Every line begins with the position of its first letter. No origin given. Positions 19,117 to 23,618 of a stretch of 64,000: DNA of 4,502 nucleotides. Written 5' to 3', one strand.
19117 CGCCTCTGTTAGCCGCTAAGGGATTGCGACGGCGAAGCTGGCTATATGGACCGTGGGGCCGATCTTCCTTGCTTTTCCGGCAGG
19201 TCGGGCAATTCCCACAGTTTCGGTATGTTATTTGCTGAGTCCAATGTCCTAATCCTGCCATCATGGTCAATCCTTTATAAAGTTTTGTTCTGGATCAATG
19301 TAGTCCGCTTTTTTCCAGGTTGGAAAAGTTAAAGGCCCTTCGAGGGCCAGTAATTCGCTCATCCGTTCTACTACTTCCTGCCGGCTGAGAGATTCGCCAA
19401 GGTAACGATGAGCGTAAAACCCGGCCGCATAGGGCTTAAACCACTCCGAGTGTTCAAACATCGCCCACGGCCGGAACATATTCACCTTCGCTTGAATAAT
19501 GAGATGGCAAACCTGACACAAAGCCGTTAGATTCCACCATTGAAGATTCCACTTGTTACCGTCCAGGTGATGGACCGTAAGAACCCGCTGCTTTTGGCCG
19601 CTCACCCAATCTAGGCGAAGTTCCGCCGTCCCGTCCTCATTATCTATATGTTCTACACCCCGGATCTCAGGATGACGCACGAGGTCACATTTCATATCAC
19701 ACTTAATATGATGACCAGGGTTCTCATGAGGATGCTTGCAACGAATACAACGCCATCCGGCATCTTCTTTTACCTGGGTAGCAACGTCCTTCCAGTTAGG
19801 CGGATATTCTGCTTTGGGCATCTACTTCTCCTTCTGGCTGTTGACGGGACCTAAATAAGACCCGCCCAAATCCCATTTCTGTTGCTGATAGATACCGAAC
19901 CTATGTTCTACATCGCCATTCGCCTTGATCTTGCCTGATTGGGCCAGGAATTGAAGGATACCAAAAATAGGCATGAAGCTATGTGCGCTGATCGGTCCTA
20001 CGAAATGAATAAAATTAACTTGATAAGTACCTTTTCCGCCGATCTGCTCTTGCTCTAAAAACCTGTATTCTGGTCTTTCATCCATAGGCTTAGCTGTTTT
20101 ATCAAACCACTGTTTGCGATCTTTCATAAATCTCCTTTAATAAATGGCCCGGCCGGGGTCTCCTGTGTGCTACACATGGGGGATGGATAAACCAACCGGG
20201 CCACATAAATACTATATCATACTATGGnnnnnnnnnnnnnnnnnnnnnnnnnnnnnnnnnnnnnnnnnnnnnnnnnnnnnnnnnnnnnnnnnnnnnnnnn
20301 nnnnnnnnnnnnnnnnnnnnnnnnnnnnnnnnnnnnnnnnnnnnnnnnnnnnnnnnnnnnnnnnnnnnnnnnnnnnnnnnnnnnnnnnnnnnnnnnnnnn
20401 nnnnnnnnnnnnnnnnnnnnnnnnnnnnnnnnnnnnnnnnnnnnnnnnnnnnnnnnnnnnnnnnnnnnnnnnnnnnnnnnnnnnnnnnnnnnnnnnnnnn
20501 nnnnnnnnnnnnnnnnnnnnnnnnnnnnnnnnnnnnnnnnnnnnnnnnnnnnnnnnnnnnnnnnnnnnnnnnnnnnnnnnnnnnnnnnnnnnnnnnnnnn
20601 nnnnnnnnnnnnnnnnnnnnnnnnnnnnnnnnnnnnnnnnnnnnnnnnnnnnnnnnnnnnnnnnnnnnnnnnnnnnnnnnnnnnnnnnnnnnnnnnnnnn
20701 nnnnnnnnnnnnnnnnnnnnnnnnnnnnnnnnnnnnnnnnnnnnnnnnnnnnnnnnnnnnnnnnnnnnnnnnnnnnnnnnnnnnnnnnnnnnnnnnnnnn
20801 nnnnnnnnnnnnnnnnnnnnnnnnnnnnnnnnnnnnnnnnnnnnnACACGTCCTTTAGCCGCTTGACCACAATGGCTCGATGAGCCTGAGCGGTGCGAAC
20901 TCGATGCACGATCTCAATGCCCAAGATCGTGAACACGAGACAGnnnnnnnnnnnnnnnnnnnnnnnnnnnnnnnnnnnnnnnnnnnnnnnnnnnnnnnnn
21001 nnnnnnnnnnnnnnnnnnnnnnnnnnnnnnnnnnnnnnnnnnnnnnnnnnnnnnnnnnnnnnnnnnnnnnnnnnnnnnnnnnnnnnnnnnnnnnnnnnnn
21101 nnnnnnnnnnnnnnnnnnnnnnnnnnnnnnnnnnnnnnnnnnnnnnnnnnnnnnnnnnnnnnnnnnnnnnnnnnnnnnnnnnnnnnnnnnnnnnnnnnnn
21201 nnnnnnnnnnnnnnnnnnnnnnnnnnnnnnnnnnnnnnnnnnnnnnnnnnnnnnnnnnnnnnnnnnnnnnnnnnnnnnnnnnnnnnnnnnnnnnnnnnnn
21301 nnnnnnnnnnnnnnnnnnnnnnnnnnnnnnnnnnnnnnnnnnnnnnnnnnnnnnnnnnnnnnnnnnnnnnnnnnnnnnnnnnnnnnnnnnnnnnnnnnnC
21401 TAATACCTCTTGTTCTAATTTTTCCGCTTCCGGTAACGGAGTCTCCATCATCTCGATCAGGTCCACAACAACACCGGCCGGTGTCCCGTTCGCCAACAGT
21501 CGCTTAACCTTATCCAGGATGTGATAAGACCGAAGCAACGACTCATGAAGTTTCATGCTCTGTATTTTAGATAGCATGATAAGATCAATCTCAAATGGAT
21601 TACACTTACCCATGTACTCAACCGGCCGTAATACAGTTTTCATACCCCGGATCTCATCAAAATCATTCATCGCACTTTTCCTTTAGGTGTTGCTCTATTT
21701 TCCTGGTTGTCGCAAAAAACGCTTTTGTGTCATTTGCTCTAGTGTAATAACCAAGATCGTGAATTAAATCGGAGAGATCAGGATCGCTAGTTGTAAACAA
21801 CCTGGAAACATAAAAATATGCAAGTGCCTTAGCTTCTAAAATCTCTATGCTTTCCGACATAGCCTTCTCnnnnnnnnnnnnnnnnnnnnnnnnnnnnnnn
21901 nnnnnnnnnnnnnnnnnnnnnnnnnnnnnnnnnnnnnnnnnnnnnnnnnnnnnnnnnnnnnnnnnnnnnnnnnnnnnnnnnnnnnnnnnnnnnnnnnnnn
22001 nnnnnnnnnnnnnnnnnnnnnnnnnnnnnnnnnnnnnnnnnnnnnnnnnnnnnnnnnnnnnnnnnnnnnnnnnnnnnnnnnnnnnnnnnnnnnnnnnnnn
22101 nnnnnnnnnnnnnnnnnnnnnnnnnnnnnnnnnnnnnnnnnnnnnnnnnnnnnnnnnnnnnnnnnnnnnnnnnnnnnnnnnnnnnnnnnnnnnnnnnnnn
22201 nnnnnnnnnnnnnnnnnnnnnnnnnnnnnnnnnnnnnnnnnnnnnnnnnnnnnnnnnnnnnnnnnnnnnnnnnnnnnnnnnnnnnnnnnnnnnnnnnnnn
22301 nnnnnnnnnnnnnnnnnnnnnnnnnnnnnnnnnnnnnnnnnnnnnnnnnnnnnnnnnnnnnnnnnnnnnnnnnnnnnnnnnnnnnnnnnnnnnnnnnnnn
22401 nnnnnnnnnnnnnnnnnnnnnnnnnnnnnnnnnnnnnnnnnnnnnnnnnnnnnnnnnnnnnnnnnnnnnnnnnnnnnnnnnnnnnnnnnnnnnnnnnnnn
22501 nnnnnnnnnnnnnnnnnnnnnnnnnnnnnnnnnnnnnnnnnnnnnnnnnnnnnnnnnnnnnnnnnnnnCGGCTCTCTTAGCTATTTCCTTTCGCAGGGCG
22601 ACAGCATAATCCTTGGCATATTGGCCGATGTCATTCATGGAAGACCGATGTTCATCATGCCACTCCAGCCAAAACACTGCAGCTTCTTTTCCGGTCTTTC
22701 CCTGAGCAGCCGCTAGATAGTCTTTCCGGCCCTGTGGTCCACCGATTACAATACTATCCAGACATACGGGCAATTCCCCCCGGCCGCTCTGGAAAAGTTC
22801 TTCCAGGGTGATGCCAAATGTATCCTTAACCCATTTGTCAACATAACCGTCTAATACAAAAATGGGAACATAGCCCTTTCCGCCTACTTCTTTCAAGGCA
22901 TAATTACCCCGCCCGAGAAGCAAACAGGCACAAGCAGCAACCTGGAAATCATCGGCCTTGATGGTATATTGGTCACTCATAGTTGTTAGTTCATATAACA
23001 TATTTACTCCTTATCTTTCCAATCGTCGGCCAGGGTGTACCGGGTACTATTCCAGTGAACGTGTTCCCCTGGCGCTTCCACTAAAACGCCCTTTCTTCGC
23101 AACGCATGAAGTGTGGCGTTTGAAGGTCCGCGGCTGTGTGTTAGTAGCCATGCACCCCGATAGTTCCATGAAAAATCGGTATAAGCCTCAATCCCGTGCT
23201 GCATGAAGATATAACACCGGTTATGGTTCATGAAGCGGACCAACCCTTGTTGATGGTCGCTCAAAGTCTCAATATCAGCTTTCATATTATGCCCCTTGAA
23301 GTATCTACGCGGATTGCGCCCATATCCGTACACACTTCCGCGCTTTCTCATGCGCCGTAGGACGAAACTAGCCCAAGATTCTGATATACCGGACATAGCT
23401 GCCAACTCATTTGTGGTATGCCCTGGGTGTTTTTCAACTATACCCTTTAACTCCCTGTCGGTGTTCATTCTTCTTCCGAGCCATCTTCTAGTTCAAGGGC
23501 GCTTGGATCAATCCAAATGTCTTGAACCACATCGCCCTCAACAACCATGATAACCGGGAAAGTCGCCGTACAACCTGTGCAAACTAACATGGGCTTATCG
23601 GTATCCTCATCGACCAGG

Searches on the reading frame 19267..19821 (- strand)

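Call 70: search_protein_families(library=pfam, proteins=[window:19267-19821:-], max_evalue=0.01)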
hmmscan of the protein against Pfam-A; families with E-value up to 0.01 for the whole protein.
window:19267-19821:- (184 aa): 1 family
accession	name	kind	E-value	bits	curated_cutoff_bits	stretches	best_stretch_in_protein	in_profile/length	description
PF13392.12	HNH_3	-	0.005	16.9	24.8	0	82-99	20-37/46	HNH endonuclease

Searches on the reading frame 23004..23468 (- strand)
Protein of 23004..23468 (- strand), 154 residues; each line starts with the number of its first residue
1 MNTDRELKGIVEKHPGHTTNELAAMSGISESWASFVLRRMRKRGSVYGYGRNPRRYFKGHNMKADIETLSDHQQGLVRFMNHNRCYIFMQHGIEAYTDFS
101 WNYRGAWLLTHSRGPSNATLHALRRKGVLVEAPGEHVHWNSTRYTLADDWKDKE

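Call 70: search_protein_families(library=pfam, proteins=[window:23004-23468:-], max_evalue=0.01)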
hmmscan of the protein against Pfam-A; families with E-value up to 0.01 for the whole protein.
window:23004-23468:- (154 aa): 4 families
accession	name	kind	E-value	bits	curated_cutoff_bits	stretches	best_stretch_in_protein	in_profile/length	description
PF01978.25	TrmB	-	0.0006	20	25.6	1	13-56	19-62/68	Sugar-specific transcriptional regulator TrmB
PF13545.12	HTH_Crp_2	-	0.0022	18.3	27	0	18-47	24-53/70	Crp-like helix-turn-helix domain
PF13412.12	HTH_24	-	0.0042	17.1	21.9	1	9-44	10-45/48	Winged helix-turn-helix DNA-binding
PF13338.12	AbiEi_4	-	0.0089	16.6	25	0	18-46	15-38/49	Transcriptional regulator, AbiEi antitoxin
